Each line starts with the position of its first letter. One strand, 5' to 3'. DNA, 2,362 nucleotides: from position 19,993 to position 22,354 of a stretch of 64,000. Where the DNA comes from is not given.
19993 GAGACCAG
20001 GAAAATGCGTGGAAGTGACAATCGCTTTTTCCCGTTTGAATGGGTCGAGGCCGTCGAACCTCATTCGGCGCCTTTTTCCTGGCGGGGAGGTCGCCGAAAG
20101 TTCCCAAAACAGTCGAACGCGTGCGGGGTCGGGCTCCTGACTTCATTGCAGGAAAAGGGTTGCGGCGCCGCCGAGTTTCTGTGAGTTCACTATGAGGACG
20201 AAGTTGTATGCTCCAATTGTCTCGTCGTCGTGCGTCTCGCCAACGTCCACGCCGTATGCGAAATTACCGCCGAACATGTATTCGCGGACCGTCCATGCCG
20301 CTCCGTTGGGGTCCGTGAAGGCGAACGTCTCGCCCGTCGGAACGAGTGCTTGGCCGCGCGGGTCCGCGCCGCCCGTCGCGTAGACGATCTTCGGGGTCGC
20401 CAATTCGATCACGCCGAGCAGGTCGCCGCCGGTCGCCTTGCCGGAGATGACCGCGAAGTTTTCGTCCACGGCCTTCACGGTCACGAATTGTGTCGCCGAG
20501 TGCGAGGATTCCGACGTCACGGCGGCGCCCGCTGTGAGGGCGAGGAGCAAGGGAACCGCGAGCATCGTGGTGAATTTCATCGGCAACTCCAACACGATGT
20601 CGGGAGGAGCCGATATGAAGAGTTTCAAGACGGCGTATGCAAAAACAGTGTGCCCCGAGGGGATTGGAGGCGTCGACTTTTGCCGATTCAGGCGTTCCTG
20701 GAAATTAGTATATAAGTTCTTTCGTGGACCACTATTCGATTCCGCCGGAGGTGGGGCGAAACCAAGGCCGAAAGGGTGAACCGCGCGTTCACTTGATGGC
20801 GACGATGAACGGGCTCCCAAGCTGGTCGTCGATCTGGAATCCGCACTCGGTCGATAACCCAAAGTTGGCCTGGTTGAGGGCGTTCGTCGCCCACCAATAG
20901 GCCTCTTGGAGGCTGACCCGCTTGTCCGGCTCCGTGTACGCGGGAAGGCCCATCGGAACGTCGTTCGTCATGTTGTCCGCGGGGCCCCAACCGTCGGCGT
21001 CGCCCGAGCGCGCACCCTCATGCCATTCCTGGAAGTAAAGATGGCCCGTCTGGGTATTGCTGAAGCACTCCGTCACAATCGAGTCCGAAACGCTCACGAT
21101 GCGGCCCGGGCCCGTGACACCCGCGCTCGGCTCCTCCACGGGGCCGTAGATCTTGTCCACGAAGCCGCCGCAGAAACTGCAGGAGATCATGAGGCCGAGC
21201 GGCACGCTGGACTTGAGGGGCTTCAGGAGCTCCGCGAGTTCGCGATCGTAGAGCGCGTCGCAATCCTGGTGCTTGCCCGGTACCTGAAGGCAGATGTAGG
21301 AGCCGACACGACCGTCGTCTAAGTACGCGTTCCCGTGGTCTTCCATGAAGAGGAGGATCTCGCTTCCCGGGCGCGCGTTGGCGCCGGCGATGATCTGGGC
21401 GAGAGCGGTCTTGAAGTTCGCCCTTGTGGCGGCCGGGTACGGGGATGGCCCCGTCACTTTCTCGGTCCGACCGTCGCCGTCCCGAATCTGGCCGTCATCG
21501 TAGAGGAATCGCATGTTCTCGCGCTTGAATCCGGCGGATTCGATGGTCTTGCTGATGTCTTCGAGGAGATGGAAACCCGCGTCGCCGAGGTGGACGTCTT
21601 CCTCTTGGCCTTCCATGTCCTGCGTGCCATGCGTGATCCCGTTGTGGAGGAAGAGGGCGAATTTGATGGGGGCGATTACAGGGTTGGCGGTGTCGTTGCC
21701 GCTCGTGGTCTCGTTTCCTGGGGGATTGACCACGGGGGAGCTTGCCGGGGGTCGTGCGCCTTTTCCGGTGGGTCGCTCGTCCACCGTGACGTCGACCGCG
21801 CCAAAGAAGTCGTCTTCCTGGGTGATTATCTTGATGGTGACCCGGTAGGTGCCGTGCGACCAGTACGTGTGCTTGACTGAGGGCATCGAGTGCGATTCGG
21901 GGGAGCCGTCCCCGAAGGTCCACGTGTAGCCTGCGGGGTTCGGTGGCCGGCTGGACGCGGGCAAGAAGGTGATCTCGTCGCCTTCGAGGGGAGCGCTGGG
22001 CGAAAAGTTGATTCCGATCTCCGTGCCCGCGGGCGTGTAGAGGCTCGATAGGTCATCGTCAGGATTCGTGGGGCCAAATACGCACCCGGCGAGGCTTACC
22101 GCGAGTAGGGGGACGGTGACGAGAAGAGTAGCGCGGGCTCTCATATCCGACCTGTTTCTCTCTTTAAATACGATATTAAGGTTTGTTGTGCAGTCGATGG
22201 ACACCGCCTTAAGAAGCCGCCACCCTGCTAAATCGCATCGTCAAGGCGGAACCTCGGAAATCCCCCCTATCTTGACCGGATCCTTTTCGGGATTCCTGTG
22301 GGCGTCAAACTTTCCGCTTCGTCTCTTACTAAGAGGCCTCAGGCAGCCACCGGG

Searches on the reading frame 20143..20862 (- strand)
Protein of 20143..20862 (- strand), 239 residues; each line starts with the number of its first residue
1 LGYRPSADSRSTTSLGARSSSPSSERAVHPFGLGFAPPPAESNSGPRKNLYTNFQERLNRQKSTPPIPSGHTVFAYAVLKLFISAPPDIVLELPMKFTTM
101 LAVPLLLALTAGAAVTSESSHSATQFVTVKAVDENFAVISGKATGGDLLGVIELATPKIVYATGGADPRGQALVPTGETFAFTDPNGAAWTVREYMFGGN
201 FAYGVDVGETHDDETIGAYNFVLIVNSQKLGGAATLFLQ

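Call 11: search_protein_families(library=pfam, proteins=[window:20143-20862:-], max_evalue=0.01)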
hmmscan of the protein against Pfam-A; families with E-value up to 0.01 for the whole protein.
window:20143-20862:- (239 aa): 1 family
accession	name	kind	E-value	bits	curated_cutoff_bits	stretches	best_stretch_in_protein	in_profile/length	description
PF01569.27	PAP2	-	0.0014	18.8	27.2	1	56-126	47-107/130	PAP2 superfamily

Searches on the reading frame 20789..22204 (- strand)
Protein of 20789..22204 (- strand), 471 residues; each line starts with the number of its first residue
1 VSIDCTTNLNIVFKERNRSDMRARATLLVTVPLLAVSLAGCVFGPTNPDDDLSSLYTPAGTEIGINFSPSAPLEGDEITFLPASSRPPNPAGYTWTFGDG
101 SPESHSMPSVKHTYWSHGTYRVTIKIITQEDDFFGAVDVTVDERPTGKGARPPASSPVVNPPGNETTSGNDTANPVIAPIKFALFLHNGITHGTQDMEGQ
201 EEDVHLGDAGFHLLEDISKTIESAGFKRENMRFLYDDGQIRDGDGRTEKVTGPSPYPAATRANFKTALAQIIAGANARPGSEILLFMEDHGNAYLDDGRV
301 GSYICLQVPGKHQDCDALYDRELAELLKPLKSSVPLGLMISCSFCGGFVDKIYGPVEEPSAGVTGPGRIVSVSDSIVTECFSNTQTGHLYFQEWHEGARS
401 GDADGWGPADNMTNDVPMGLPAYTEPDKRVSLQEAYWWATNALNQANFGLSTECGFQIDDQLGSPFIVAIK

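Call 11: search_protein_families(library=pfam, proteins=[window:20789-22204:-], max_evalue=0.01)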
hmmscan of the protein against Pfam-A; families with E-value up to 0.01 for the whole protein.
window:20789-22204:- (471 aa): 2 families
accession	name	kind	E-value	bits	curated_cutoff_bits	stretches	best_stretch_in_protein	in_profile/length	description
PF18911.6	PKD_4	-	3.9e-10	40.1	27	1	74-128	16-70/85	PKD domain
PF00801.26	PKD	-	3e-09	37.2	23.5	1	75-125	14-64/80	PKD domain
